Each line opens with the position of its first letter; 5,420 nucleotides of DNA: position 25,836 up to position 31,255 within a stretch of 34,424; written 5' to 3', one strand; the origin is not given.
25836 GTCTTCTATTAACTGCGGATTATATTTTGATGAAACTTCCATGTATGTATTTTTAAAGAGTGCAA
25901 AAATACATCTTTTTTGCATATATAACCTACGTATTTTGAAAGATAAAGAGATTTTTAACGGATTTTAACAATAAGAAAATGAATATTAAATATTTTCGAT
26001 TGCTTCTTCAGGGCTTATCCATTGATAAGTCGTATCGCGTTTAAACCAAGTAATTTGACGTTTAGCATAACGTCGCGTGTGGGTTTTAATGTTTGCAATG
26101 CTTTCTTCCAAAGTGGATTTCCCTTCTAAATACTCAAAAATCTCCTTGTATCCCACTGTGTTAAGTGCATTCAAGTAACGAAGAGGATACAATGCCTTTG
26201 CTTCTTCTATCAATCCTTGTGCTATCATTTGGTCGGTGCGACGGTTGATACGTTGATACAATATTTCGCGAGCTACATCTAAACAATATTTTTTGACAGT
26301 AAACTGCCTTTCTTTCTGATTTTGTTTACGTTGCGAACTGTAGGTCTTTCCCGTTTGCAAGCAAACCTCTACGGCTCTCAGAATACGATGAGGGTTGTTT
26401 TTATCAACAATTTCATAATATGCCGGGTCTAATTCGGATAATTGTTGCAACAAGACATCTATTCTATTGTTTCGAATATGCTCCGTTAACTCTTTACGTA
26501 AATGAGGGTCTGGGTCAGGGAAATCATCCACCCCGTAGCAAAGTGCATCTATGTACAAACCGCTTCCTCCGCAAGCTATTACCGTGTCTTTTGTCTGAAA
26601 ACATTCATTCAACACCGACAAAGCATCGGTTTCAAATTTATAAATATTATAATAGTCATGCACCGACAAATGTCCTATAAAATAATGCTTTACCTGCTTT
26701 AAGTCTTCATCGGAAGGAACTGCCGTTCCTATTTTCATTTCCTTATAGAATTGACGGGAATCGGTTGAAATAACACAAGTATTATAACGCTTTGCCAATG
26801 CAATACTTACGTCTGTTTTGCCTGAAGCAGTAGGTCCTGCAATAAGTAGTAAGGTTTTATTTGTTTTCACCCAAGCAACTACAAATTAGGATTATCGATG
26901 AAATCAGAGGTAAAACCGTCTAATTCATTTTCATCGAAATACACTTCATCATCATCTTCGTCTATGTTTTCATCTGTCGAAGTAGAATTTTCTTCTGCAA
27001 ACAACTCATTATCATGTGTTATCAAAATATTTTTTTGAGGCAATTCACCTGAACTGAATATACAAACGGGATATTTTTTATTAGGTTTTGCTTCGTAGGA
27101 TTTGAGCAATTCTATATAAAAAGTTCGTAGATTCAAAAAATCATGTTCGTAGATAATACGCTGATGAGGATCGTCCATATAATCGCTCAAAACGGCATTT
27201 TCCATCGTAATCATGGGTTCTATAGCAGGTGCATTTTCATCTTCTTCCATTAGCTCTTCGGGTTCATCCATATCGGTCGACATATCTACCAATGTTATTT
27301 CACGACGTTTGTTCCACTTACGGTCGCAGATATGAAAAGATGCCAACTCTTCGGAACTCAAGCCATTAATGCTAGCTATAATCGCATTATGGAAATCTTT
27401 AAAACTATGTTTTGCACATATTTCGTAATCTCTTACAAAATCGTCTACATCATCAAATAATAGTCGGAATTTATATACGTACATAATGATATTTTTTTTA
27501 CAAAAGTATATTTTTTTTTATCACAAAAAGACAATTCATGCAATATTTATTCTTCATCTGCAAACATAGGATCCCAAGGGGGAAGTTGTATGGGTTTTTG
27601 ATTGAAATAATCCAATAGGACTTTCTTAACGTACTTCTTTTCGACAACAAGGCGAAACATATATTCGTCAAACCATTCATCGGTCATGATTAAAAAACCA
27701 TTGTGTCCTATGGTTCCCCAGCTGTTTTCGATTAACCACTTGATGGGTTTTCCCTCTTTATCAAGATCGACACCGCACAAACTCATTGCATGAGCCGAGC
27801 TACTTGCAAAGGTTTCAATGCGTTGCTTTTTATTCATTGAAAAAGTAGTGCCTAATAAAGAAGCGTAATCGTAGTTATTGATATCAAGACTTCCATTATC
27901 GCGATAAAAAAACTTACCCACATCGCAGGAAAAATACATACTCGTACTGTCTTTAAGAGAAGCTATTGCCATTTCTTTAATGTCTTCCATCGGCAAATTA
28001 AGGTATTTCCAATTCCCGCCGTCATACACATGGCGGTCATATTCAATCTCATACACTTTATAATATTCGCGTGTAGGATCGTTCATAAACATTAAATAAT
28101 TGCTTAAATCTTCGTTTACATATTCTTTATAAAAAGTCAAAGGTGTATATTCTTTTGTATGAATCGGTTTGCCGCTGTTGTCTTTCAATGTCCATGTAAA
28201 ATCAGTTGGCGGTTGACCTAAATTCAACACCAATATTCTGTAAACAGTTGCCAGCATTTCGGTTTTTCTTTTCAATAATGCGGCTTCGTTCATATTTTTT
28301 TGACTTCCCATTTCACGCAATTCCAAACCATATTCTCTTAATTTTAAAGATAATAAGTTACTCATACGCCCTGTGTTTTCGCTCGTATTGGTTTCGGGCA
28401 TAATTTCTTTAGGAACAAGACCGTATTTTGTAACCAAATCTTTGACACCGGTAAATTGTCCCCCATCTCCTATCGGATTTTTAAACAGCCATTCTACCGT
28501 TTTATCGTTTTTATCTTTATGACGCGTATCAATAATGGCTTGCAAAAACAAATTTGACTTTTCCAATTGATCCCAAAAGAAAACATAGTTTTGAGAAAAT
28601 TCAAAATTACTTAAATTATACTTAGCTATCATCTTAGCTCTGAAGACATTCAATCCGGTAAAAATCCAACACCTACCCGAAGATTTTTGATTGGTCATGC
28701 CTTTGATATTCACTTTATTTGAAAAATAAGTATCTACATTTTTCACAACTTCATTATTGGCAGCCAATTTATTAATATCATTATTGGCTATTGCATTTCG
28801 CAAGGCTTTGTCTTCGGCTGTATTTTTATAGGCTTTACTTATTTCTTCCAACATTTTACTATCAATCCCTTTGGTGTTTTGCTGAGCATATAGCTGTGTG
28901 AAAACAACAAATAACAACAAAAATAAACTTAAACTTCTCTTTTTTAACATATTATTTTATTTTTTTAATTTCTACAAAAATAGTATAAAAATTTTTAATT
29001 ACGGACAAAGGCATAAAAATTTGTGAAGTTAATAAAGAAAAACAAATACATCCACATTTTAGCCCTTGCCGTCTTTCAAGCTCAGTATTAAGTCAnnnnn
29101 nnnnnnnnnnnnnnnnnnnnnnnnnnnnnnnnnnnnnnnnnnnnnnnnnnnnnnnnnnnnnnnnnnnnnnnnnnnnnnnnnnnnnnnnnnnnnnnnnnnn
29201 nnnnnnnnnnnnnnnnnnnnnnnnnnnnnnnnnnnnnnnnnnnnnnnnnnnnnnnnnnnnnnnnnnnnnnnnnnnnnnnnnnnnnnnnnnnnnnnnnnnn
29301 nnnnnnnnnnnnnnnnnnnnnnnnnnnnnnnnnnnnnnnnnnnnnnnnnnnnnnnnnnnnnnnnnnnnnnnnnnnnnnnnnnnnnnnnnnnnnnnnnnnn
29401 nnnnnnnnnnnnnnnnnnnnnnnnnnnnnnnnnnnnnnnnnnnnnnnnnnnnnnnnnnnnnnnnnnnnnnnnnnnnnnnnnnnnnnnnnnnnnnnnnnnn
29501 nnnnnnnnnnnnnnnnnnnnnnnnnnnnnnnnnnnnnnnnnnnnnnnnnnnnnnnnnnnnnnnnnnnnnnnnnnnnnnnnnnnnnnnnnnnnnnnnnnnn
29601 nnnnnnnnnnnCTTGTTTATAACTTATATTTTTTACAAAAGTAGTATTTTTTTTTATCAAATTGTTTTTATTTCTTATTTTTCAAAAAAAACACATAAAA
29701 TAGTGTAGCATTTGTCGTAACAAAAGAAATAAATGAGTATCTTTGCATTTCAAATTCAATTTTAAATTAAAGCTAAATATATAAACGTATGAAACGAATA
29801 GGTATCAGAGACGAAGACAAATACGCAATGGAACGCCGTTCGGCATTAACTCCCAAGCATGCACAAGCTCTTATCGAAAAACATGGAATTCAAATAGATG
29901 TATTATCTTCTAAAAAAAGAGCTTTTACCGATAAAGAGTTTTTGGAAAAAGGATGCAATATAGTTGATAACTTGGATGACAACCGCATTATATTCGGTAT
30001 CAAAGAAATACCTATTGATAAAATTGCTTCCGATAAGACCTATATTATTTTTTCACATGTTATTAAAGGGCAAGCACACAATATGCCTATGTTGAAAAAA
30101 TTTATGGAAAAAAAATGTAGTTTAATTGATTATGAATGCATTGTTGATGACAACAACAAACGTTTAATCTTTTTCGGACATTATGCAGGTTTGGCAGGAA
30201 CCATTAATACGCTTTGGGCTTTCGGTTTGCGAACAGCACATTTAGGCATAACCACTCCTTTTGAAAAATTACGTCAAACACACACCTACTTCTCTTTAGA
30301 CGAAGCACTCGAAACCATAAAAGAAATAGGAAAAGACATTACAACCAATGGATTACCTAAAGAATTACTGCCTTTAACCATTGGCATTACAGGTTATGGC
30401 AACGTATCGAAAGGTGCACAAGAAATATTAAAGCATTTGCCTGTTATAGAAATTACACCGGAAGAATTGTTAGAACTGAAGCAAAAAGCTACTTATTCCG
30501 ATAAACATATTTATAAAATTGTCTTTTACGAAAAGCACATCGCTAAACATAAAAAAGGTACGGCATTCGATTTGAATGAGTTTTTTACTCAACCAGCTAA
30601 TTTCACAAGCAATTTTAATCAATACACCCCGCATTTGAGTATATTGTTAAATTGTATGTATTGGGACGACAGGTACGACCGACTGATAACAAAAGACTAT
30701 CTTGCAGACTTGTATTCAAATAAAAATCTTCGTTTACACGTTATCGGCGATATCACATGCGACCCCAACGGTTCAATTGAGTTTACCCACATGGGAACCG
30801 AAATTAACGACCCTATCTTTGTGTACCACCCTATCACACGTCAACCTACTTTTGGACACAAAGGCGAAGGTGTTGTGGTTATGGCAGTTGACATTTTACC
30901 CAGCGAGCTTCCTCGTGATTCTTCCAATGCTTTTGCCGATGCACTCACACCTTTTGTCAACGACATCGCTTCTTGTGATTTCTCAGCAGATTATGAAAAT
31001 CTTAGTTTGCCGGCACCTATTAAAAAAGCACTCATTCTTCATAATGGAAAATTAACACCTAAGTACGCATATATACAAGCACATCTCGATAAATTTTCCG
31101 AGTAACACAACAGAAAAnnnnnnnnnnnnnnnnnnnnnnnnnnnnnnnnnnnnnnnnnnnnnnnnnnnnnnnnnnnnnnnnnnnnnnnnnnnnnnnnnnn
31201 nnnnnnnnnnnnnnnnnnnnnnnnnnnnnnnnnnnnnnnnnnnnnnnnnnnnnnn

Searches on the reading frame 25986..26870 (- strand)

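Call 21: search_protein_families(library=pfam, proteins=[window:25986-26870:-], max_evalue=0.001)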
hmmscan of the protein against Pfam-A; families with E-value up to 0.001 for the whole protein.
window:25986-26870:- (294 aa): 5 families
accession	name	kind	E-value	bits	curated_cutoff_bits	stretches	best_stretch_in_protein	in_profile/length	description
PF01715.23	IPPT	-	5.9e-80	268.9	23.6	1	40-279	1-243/243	IPP transferase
PF01745.22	IPT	-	2.6e-12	47.1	20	1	7-103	3-99/233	Isopentenyl transferase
PF13238.12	AAA_18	-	1.4e-05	26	29.4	0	151-213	47-113/128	AAA domain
PF17213.9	Hydin_ADK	-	2.1e-05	25.2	27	0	9-38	3-32/196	Hydin Adenylate kinase-like domain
PF13671.12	AAA_33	-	0.00085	20.1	27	0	7-61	1-52/143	AAA domain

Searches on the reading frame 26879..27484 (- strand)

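Call 21: search_protein_families(library=pfam, proteins=[window:26879-27484:-], max_evalue=0.001)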
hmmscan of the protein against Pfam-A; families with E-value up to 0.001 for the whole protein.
window:26879-27484:- (201 aa): 1 family
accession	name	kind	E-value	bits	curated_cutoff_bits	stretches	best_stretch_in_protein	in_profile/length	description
PF07929.16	PRiA4_ORF3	-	6.7e-12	45.9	26.6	1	12-188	11-169/173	Plasmid pRiA4b ORF-3-like protein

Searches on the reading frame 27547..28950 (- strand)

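Call 21: search_protein_families(library=pfam, proteins=[window:27547-28950:-], max_evalue=0.001)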
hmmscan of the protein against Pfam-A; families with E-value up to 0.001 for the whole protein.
window:27547-28950:- (467 aa): 2 families
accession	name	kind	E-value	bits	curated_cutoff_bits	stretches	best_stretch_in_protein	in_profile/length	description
PF03051.21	Peptidase_C1_2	-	2.9e-143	478.3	22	1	29-462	2-437/438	Peptidase C1-like family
PF00112.29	Peptidase_C1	-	0.00014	22.5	20.7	0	383-423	164-203/220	Papain family cysteine protease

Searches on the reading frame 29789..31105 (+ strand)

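Call 21: search_protein_families(library=pfam, proteins=[window:29789-31105:+], max_evalue=0.001)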
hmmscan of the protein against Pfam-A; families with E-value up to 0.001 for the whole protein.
window:29789-31105:+ (438 aa): 2 families
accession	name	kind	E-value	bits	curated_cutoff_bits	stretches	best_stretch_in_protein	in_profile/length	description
PF05222.21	AlaDh_PNT_N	-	2.6e-21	76.7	30.4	1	5-136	1-136/136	Alanine dehydrogenase/PNT, N-terminal domain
PF01262.27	AlaDh_PNT_C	-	1.9e-06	27.9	23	1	358-423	150-212/214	Alanine dehydrogenase/PNT, C-terminal domain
